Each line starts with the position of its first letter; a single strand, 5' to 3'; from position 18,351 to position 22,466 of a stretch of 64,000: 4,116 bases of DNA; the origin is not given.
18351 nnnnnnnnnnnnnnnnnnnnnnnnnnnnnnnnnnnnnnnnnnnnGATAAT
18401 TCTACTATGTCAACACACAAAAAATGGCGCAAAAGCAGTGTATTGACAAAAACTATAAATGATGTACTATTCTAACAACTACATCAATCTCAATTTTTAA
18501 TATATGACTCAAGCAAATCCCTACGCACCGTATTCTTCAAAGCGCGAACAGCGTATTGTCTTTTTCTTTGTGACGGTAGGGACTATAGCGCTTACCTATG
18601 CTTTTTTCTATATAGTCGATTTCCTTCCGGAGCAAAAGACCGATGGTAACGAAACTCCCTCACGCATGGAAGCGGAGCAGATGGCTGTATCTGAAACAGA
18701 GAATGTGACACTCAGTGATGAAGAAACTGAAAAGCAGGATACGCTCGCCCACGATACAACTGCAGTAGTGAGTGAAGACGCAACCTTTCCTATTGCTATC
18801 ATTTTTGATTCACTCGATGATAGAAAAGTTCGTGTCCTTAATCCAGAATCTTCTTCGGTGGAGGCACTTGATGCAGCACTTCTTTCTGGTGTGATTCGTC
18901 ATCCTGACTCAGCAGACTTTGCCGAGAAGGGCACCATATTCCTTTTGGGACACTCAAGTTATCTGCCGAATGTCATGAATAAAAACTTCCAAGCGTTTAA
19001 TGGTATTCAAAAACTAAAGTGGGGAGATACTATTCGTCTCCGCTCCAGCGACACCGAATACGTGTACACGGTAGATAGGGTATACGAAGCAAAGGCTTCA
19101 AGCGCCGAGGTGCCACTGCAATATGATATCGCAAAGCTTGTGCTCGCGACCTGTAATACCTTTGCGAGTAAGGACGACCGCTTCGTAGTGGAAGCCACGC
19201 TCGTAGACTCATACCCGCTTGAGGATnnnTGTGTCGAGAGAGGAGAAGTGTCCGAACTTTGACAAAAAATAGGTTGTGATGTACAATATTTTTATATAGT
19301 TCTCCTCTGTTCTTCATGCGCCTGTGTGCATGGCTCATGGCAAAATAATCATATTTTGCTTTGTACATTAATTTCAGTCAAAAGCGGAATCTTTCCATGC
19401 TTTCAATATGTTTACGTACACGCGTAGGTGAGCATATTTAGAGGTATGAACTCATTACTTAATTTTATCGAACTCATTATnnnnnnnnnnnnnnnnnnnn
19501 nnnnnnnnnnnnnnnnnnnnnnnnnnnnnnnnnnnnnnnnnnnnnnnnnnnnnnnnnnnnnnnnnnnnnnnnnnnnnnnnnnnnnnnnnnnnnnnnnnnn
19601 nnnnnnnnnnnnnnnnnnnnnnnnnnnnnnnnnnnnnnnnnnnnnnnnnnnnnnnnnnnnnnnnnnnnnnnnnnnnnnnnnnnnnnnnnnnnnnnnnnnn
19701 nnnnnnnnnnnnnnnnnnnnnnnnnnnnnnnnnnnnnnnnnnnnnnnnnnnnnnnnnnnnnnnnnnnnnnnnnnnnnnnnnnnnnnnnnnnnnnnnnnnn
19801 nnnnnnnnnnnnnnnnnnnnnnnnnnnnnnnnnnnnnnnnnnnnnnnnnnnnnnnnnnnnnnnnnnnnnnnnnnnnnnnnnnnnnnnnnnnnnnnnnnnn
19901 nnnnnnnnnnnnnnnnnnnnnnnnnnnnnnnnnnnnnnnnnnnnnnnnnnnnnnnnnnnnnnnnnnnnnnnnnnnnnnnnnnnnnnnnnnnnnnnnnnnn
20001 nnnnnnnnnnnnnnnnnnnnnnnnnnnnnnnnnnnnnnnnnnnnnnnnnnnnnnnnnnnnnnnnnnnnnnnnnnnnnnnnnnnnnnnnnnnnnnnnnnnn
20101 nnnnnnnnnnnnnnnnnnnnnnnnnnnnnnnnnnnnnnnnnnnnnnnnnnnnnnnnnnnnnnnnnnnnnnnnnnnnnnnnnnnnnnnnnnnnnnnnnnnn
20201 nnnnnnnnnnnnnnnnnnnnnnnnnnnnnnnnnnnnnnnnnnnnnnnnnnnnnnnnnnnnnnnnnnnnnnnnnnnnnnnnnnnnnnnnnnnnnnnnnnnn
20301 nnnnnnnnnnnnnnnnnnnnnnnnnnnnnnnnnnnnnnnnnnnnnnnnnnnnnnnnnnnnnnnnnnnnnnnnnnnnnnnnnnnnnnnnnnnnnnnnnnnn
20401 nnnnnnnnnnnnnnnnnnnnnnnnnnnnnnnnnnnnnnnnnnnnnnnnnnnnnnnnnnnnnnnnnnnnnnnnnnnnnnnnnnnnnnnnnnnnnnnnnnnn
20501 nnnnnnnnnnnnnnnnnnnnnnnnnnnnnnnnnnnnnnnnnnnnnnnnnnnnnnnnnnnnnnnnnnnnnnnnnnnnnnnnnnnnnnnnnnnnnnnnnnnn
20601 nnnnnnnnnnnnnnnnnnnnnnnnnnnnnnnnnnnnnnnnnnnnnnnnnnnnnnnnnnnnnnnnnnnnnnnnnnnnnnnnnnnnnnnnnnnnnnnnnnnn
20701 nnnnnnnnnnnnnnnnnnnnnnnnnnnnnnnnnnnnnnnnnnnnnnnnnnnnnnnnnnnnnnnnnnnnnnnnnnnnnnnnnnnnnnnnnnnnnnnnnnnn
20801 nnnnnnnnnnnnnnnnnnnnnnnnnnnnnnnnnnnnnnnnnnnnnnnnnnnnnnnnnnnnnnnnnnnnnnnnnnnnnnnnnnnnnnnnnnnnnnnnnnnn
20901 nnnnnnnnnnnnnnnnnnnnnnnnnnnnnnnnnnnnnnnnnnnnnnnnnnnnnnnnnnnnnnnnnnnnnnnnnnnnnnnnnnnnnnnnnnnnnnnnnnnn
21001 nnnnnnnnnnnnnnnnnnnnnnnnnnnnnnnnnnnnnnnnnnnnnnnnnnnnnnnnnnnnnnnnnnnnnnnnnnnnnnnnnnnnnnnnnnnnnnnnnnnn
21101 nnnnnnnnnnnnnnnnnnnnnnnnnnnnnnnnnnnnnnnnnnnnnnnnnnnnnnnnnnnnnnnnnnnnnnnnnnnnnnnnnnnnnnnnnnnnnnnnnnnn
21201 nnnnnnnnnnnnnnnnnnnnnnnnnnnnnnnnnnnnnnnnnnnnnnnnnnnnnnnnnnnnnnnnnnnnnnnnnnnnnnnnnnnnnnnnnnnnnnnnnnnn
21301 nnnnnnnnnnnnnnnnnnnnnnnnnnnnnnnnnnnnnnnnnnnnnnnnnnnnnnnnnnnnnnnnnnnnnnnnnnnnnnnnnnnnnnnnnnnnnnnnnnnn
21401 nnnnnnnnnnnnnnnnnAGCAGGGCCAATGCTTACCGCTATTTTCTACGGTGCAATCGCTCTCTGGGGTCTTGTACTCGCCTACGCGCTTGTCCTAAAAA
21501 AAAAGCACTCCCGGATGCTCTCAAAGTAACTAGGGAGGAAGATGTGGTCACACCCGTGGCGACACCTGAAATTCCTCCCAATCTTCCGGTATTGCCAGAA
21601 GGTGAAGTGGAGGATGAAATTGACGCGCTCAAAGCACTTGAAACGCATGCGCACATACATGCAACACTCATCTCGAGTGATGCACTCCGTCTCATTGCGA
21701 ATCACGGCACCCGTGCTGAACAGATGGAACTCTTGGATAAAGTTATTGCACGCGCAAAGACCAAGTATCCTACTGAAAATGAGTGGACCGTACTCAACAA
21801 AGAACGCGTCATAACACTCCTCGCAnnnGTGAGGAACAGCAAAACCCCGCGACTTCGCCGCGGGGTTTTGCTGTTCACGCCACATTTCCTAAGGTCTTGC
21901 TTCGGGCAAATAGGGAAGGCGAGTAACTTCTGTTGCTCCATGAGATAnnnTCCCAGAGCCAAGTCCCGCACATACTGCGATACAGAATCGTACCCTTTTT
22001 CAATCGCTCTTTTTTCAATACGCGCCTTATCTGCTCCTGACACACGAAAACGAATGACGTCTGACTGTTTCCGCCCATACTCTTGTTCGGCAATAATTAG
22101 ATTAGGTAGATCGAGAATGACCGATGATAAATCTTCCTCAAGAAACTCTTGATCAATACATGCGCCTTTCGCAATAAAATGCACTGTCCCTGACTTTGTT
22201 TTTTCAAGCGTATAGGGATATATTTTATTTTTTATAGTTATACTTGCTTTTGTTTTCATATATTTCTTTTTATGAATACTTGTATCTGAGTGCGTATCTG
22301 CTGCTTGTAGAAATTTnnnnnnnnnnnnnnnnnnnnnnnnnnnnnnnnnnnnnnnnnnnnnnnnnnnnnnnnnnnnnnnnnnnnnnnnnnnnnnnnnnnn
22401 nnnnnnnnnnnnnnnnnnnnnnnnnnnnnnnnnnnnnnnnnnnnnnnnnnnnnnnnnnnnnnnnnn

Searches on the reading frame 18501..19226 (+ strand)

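Call 32: search_protein_families(library=pfam, proteins=[window:18501-19226:+], max_evalue=0.001)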
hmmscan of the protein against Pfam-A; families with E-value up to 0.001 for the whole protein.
window:18501-19226:+ (242 aa): 1 family
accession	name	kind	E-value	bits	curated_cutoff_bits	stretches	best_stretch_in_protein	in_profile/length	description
PF04203.18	Sortase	-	4e-16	59.3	26.6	1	109-235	9-125/125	Sortase domain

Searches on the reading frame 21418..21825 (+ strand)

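Call 27: search_protein_families(library=pfam, proteins=[window:21418-21825:+], max_evalue=0.01)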
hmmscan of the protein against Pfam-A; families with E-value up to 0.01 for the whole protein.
window:21418-21825:+ (136 aa): 1 family
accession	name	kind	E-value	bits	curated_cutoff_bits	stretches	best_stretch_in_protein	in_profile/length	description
PF08973.16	TM1506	-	0.00094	19.3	27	1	74-116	63-105/130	Domain of unknown function (DUF1893)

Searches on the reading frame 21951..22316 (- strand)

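Call 27: search_protein_families(library=pfam, proteins=[window:21951-22316:-], max_evalue=0.01)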
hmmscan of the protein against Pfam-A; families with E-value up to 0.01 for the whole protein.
window:21951-22316:- (122 aa): 1 family
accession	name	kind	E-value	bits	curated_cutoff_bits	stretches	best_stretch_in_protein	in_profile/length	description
PF21983.2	NikA-like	-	1.6e-06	28.6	27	1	82-122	1-40/72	Mobilization protein NikA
